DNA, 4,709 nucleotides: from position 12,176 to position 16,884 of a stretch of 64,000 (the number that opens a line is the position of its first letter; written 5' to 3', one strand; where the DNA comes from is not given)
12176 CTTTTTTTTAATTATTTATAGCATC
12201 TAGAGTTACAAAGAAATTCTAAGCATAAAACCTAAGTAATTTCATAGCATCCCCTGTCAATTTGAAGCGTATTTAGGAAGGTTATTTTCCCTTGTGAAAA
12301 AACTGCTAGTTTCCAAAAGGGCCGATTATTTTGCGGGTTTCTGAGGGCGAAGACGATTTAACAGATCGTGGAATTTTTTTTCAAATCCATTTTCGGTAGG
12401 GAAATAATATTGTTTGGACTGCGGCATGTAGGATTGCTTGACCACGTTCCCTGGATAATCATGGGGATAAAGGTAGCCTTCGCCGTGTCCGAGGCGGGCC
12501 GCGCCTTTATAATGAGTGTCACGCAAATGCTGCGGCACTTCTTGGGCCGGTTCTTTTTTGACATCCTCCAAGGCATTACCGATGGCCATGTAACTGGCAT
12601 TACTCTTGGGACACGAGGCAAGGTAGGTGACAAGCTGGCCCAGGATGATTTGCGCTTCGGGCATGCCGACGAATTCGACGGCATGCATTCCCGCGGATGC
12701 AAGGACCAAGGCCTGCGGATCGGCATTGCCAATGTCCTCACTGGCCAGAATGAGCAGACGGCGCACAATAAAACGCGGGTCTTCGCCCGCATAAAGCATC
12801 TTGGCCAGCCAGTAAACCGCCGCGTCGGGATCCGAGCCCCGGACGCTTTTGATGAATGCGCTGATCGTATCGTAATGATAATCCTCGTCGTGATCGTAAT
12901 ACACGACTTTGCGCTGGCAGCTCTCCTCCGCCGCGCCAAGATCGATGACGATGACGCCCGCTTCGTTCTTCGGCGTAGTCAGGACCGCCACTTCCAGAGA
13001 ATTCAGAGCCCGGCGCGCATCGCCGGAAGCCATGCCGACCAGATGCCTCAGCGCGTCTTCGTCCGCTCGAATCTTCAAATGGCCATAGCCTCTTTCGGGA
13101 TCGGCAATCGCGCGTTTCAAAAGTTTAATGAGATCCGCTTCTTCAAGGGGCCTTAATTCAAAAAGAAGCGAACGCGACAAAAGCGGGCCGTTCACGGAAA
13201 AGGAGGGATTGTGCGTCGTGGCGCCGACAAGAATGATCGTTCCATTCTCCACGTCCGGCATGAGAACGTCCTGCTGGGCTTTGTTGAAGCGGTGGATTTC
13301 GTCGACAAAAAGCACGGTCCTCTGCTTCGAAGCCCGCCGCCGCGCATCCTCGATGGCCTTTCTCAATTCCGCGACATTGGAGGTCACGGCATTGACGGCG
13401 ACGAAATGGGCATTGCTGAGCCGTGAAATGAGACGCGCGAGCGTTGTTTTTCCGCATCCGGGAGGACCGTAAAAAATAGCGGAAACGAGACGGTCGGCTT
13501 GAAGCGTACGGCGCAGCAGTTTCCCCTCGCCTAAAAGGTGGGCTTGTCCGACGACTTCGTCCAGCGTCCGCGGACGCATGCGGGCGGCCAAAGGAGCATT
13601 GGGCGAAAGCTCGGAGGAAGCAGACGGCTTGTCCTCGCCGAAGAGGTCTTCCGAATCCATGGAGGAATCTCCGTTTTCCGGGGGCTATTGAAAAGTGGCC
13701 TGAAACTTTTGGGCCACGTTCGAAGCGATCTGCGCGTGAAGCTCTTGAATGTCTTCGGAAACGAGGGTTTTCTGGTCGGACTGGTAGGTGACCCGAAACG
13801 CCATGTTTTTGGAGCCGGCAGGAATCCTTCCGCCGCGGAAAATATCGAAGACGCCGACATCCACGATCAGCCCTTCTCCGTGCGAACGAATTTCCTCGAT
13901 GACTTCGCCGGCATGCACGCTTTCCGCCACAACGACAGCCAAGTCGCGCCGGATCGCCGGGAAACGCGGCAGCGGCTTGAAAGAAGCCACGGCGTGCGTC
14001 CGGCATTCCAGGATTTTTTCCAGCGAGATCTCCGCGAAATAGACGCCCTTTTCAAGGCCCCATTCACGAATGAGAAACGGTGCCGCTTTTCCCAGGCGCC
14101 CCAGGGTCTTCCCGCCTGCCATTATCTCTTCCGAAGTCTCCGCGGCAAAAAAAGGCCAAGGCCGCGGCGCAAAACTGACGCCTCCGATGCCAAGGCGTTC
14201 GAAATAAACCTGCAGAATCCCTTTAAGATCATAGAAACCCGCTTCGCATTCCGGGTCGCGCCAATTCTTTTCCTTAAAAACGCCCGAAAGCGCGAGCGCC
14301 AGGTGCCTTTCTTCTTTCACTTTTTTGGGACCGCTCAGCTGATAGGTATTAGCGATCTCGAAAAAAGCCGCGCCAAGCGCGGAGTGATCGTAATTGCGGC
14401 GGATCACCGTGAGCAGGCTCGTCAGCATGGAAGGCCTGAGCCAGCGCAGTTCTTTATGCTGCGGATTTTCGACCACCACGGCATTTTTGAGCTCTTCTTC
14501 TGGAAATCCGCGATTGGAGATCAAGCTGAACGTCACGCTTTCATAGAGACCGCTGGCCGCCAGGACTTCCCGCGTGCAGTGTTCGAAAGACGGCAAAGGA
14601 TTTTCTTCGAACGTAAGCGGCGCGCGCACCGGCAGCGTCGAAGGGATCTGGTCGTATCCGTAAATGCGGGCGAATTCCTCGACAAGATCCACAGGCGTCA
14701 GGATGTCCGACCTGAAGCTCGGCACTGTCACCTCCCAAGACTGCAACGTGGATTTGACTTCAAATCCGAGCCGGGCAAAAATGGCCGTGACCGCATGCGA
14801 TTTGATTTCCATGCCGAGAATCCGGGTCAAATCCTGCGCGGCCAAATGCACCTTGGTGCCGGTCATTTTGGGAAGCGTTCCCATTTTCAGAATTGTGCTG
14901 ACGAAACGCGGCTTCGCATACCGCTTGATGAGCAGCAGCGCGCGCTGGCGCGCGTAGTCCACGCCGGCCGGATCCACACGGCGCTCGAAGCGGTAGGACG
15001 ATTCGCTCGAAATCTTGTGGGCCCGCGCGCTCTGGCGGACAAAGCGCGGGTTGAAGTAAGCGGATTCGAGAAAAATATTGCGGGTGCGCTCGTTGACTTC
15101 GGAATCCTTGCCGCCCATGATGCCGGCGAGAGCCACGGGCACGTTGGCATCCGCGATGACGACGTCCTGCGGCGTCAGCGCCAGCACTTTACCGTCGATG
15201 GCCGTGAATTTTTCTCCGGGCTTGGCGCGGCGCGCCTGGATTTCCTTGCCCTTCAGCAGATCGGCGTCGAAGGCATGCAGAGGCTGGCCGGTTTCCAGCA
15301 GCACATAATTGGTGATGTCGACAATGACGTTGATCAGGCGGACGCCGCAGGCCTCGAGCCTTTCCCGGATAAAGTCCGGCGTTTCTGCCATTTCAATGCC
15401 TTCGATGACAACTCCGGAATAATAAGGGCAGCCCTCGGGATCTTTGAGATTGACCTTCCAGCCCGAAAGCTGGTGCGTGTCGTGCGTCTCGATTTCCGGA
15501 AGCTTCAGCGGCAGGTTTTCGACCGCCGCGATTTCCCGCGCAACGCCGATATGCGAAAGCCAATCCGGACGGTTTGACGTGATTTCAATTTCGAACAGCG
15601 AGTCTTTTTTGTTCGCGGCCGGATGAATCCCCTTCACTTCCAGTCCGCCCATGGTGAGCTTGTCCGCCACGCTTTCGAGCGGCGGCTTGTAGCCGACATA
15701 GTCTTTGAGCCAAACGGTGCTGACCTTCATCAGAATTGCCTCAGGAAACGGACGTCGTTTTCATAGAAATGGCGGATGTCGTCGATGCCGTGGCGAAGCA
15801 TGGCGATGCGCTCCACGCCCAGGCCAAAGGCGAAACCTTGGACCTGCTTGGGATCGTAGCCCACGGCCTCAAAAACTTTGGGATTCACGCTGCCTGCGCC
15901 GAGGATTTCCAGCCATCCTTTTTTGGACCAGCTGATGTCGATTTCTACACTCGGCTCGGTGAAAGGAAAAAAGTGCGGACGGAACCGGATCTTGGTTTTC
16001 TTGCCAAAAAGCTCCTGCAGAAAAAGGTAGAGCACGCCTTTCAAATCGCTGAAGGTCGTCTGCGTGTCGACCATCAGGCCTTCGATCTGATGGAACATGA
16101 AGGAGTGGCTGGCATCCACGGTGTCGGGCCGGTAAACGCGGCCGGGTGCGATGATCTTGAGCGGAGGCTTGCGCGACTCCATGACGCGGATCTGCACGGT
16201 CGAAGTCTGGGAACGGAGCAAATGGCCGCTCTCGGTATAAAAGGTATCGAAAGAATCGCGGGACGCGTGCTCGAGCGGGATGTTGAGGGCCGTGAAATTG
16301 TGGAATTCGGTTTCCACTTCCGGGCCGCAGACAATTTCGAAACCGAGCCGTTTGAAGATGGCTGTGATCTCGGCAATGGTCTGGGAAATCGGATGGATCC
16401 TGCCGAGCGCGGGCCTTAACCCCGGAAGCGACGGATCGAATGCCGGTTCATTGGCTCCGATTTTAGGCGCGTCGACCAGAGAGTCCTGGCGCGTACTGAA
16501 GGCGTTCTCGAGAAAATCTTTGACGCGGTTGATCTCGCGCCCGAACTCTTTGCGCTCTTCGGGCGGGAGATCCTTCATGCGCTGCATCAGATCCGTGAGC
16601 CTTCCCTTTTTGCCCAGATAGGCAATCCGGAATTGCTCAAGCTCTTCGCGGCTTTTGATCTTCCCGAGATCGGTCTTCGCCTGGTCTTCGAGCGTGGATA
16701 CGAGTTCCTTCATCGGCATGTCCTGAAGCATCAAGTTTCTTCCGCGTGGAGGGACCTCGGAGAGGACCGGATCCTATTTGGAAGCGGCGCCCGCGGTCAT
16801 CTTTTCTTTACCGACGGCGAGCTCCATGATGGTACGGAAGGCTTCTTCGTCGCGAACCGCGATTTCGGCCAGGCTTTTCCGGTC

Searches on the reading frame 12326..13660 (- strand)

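Call 19: search_protein_families(library=pfam, proteins=[window:12326-13660:-], max_evalue=0.001)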
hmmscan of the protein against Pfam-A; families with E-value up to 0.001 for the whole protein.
window:12326-13660:- (444 aa): 14 families
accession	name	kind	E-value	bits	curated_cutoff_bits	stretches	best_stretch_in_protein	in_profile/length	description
PF12002.13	MgsA_C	-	1.1e-70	237.4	27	1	275-437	1-166/167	MgsA AAA+ ATPase C terminal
PF16193.11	AAA_assoc_2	-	4e-27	94.7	34.3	1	194-274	2-81/81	AAA C-terminal domain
PF00004.35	AAA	-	1.6e-16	61.4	21.2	1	62-163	2-122/131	ATPase family associated with various cellular activities (AAA)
PF05496.18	RuvB_N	-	7.3e-14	52.3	27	1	28-147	1-119/159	Holliday junction DNA helicase RuvB P-loop domain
PF13173.12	AAA_14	-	5.9e-08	33.2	27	1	62-173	6-124/129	AAA domain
PF01078.27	Mg_chelatase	-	2.4e-07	30.8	20.3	0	62-96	26-64/207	Magnesium chelatase, subunit ChlI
PF07728.20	AAA_5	-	4.7e-07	30.3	22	1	62-143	3-96/139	AAA domain (dynein-related subfamily)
PF13401.12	AAA_22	-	1.7e-06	28.8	27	0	62-103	9-54/130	AAA domain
PF13191.12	AAA_16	-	1.6e-05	25.9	32.6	0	59-88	25-55/167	AAA ATPase domain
PF00158.32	Sigma54_activat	-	0.00012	22.3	20.2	0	59-150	23-130/168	Sigma-54 interaction domain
PF13238.12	AAA_18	-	0.00035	21.5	29.4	1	64-137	4-69/128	AAA domain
PF14532.12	Sigma54_activ_2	-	0.00045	20.9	25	1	64-170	27-129/138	Sigma-54 interaction domain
PF20720.3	nSTAND3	-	0.00046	20.4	27.2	1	62-122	21-74/155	Novel STAND NTPase 3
PF01443.25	Viral_helicase1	-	0.00048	20.4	21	1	65-146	5-92/228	Viral superfamily 1 RNA helicase core domain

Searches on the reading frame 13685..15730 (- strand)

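Call 19: search_protein_families(library=pfam, proteins=[window:13685-15730:-], max_evalue=0.001)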
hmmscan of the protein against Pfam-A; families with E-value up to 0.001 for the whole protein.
window:13685-15730:- (681 aa): 4 families
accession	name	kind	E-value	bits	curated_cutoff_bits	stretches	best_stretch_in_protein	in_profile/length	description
PF03483.22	B3_4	-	3.1e-66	222.7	29.3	1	101-272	2-173/174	B3/4 domain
PF17759.6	tRNA_synthFbeta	-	1.5e-42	145.9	22.4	1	362-570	1-214/214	Phenylalanyl tRNA synthetase beta chain CLM domain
PF03147.19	FDX-ACB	-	2.3e-26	92.5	31.1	1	588-679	1-92/94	Ferredoxin-fold anticodon binding domain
PF03484.21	B5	-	6.3e-24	84.4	28.6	1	295-359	2-67/67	tRNA synthetase B5 domain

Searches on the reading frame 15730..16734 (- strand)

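Call 19: search_protein_families(library=pfam, proteins=[window:15730-16734:-], max_evalue=0.001)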
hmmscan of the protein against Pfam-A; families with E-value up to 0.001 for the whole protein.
window:15730-16734:- (334 aa): 2 families
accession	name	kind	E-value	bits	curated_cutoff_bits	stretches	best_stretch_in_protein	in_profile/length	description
PF01409.25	tRNA-synt_2d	-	1.5e-95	319.8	19.8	1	100-334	3-246/246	tRNA synthetases class II core domain (F)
PF02912.23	Phe_tRNA-synt_N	-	2.9e-23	82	22.3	1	28-86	2-60/69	Aminoacyl tRNA synthetase class II, N-terminal domain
